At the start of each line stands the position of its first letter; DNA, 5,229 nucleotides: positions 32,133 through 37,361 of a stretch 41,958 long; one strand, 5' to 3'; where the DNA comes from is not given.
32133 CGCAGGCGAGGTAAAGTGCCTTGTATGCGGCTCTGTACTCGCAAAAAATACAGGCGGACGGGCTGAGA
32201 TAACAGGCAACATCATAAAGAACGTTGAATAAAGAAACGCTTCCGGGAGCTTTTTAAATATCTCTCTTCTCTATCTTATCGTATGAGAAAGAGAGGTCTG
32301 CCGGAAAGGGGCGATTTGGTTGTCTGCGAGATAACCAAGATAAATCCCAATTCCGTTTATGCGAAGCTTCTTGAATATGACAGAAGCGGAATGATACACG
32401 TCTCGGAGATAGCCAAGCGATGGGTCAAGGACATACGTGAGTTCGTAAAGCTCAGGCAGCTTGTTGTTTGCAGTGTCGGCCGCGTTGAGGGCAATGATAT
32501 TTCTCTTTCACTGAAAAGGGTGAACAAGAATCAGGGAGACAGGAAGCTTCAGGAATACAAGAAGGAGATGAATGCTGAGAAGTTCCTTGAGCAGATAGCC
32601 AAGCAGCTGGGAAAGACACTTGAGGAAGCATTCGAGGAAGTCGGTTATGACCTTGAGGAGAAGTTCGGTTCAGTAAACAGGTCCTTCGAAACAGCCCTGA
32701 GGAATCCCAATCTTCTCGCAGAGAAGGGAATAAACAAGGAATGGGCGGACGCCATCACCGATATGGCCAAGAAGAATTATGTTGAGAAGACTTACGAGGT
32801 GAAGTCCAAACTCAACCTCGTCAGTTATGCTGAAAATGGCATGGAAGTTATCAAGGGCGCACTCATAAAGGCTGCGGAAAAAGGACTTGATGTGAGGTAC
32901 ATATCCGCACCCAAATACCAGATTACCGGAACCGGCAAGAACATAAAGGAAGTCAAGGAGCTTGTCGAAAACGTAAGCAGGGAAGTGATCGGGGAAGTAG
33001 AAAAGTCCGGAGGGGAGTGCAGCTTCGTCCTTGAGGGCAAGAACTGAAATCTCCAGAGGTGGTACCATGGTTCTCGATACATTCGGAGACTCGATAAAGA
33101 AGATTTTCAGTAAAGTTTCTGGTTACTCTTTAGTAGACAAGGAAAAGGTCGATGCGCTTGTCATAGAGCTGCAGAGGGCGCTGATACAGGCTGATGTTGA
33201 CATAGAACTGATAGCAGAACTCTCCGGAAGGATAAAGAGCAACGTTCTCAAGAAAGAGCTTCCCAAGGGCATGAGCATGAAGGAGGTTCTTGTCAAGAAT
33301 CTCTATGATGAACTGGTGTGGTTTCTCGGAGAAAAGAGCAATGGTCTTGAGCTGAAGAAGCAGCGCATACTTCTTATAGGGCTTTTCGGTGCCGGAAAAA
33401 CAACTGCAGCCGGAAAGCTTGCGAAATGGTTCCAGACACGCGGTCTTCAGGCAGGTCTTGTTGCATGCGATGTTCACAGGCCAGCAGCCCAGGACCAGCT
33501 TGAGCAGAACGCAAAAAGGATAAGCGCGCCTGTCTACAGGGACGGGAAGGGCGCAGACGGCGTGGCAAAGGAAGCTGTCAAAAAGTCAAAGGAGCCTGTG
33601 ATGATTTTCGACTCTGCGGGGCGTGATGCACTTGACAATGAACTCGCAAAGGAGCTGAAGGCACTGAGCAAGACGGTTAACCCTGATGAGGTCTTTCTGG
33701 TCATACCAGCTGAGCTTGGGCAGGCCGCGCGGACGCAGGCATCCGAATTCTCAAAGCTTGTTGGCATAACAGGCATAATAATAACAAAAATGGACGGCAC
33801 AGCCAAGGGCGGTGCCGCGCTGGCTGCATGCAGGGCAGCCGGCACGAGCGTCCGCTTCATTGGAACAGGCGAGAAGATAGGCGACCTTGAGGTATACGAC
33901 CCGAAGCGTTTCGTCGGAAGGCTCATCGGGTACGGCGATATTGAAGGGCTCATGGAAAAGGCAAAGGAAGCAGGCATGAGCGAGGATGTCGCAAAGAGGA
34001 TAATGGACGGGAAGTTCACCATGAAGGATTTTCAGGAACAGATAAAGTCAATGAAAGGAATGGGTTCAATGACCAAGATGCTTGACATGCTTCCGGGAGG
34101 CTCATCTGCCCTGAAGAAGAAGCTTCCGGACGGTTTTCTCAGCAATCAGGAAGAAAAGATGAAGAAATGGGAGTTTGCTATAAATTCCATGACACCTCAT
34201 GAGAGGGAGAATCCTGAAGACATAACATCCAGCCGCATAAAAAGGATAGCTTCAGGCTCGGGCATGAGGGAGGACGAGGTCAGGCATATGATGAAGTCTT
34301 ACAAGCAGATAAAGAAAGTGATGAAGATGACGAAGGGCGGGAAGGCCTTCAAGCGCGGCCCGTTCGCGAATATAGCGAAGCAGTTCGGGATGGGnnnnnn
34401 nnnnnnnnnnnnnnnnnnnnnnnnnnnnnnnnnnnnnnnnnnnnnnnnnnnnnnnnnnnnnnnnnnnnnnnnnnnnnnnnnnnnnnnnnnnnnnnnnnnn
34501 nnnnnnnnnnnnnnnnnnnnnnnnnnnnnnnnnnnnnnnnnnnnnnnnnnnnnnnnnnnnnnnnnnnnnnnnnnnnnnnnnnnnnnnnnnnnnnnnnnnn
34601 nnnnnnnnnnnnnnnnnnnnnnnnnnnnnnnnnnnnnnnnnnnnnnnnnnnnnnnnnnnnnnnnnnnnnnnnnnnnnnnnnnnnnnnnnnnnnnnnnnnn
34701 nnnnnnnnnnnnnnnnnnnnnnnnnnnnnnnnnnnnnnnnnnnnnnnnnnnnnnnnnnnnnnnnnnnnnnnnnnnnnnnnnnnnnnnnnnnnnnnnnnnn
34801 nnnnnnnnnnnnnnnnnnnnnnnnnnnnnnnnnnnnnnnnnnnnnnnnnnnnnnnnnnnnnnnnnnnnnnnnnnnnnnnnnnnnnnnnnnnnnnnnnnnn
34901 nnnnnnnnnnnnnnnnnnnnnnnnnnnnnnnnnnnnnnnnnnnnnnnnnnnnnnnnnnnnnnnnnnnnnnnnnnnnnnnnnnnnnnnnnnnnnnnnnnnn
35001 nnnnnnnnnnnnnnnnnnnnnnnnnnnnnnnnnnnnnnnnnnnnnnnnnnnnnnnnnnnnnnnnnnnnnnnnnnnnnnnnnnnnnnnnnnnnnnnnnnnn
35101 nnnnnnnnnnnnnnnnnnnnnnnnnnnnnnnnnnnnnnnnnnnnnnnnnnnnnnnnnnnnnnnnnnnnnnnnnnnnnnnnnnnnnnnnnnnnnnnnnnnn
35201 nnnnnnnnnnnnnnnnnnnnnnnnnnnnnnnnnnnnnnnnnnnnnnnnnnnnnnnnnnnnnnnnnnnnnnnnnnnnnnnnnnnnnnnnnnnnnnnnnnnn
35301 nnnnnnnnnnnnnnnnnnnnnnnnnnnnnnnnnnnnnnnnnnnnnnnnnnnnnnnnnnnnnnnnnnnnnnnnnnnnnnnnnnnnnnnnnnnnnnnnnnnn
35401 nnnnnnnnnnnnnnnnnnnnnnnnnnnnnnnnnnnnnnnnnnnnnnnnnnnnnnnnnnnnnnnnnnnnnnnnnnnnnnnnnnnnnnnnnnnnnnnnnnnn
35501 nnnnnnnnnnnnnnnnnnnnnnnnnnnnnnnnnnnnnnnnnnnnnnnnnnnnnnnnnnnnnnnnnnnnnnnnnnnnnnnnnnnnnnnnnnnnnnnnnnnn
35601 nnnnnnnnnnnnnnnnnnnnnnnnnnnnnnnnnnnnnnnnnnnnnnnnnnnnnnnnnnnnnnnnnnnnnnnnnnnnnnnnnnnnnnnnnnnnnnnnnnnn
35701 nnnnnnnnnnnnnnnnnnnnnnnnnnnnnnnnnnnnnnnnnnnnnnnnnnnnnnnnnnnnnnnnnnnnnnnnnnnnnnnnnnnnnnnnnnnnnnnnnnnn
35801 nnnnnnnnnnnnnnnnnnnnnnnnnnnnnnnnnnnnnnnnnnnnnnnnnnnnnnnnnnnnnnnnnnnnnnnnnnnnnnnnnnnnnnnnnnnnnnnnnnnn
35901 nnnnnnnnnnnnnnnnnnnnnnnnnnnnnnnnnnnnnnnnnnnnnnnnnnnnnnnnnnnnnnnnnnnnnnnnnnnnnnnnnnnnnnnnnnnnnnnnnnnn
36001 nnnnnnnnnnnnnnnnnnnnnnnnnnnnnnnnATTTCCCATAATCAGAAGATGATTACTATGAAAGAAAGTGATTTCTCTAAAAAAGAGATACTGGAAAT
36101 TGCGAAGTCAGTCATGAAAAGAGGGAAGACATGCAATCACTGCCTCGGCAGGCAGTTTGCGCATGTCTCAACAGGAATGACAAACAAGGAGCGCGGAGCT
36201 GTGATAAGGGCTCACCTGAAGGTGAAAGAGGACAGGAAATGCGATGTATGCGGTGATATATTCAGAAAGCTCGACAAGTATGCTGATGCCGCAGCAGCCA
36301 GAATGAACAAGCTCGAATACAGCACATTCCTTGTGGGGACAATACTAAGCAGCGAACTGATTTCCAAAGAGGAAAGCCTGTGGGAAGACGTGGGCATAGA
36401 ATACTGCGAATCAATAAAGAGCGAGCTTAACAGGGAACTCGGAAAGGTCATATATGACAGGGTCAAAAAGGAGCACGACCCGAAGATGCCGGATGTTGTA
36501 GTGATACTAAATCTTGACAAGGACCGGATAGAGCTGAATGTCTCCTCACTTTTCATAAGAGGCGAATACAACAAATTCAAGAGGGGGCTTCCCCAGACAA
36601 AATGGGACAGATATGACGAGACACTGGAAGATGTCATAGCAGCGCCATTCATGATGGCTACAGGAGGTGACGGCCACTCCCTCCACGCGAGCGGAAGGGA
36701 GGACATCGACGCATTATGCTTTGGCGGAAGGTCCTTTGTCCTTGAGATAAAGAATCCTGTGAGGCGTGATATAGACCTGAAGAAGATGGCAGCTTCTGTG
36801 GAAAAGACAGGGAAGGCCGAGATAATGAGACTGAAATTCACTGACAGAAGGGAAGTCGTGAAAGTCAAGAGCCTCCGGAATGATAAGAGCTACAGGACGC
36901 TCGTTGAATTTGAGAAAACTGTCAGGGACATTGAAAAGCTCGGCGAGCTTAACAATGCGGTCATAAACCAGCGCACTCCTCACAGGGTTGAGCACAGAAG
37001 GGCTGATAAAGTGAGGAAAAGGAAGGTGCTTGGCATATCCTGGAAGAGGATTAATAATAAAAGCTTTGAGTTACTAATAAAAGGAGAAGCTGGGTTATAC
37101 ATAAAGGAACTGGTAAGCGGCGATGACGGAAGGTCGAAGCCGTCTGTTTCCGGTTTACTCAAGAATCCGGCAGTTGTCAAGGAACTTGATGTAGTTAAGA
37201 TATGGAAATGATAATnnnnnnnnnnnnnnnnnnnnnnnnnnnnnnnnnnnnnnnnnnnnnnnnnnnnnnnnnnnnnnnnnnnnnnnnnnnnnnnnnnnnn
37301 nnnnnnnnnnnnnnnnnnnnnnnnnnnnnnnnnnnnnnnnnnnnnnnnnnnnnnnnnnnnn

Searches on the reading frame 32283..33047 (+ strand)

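Call 89: search_protein_families(library=pfam, proteins=[window:32283-33047:+], max_evalue=0.001)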
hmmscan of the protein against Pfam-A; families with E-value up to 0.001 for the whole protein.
window:32283-33047:+ (254 aa): 2 families
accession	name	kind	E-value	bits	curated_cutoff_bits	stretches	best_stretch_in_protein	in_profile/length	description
PF07541.17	EIF_2_alpha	-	3.3e-20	72.6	22.8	1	117-218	2-111/114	Eukaryotic translation initiation factor 2 alpha subunit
PF00575.29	S1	-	0.00055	20.7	22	0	7-67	2-61/74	S1 RNA binding domain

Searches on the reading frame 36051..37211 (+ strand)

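Call 81: search_protein_families(library=pfam, proteins=[window:36051-37211:+], max_evalue=0.00001)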
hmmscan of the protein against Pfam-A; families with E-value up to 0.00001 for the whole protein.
window:36051-37211:+ (386 aa): 2 families
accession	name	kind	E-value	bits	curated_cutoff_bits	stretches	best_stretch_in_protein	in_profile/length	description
PF21238.2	Pus10_C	-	2.1e-57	194.8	27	1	168-384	1-231/232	Pus10, C-terminal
PF22023.1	Pus10_THUMP_arc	-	1.7e-24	86.2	28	1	77-154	1-78/78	Pus10 THUMP domain, archaeal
